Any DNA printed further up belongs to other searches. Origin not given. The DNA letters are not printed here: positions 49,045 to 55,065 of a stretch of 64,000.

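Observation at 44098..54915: Tandem paralogous LamG_3-repeat giants; the second carries an inserted Asp-box-like beta-propeller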

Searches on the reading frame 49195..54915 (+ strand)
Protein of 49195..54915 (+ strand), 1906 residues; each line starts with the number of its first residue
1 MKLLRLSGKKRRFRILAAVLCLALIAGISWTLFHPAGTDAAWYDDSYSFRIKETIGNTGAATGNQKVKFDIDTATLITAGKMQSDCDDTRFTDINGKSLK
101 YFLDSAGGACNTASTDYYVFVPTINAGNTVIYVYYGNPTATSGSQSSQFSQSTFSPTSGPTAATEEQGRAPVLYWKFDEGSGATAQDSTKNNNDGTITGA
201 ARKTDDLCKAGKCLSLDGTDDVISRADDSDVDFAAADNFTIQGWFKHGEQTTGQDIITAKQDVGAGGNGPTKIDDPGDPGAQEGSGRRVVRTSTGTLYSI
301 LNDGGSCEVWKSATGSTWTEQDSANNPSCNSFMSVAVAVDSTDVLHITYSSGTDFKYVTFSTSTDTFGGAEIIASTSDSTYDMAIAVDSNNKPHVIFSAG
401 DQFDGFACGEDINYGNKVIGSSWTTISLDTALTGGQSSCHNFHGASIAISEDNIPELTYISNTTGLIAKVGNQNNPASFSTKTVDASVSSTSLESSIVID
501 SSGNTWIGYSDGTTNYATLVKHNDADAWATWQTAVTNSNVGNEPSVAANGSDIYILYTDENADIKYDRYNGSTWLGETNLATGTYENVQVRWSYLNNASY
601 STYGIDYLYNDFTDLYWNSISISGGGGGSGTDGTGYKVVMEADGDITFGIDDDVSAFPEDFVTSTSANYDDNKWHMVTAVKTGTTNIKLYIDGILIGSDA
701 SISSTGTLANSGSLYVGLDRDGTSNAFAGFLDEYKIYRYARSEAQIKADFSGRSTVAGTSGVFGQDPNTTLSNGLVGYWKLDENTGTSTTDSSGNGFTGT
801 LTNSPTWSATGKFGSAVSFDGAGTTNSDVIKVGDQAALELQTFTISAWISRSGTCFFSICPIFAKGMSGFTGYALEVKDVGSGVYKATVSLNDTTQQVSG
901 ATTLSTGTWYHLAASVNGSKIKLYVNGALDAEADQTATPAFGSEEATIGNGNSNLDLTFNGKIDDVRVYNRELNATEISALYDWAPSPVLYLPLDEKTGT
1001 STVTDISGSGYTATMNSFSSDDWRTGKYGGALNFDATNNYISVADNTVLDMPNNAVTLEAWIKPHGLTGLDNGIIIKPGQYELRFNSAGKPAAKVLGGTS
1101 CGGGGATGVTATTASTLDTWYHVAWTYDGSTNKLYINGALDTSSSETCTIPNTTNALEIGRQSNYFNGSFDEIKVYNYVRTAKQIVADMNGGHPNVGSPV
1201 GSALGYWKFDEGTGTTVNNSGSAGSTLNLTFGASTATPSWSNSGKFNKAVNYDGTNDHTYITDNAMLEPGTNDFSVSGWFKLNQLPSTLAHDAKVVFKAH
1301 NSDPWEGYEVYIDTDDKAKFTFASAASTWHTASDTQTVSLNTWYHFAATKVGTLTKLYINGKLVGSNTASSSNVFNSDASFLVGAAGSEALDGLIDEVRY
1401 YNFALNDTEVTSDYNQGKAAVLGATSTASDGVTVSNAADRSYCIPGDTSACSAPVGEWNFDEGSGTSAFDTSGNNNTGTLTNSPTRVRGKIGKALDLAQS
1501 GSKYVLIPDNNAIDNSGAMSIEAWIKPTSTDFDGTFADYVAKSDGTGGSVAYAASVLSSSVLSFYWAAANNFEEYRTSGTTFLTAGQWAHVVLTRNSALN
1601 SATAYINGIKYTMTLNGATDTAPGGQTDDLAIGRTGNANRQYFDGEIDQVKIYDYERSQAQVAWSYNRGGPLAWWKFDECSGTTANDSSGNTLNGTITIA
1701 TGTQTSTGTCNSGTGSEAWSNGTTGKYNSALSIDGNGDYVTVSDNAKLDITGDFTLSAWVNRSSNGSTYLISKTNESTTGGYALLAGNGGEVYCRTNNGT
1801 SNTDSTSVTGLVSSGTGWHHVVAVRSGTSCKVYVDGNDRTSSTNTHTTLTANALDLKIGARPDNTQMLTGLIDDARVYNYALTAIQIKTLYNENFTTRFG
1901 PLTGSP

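Call 6: search_protein_families(library=pfam, proteins=[window:49195-54915:+], max_evalue=0.01)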
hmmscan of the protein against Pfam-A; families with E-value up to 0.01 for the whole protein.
window:49195-54915:+ (1906 aa): 9 families
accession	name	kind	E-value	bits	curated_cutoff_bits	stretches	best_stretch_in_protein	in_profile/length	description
PF13385.13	Laminin_G_3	-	2.7e-149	492.3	27.6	6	1734-1887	1-150/151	Concanavalin A-like lectin/glucanases superfamily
PF02210.31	Laminin_G_2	-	4.3e-19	69.7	22.9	1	1785-1861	23-99/126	Laminin G domain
PF07953.20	Toxin_R_bind_N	-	2.1e-18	67.1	23.8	1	1248-1402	28-188/191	Clostridium neurotoxin, N-terminal receptor binding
PF00054.30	Laminin_G_1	-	1.2e-16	61.5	24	1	1776-1854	15-89/131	Laminin G domain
PF22925.3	TS_C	-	1.4e-10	41.6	27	0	894-975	117-201/202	Trans-sialidase, C-terminal domain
PF10102.14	DUF2341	-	2.2e-08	34.9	23.4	1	85-148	1-63/84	Domain of unknown function (DUF2341)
PF06439.18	3keto-disac_hyd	-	2.7e-06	28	26.8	0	1288-1374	66-158/187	3-keto-disaccharide hydrolase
PF00354.24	Pentaxin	-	0.0001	22.5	25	0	1858-1894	134-170/194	Pentaxin family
PF02973.23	Sialidase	-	0.0033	17.4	26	0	908-979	106-182/189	Sialidase, N-terminal domain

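Call 36: search_protein_families(library=ncbifam, proteins=[window:49195-54915:+], max_evalue=0.01)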
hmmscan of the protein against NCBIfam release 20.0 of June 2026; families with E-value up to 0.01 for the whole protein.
window:49195-54915:+ (1906 aa): 1 family
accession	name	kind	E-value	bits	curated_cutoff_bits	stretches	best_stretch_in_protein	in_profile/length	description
NF052521.1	TafC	equivalog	8.9e-81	271.9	410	6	1672-1893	149-362/373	TafC family fimbrial protein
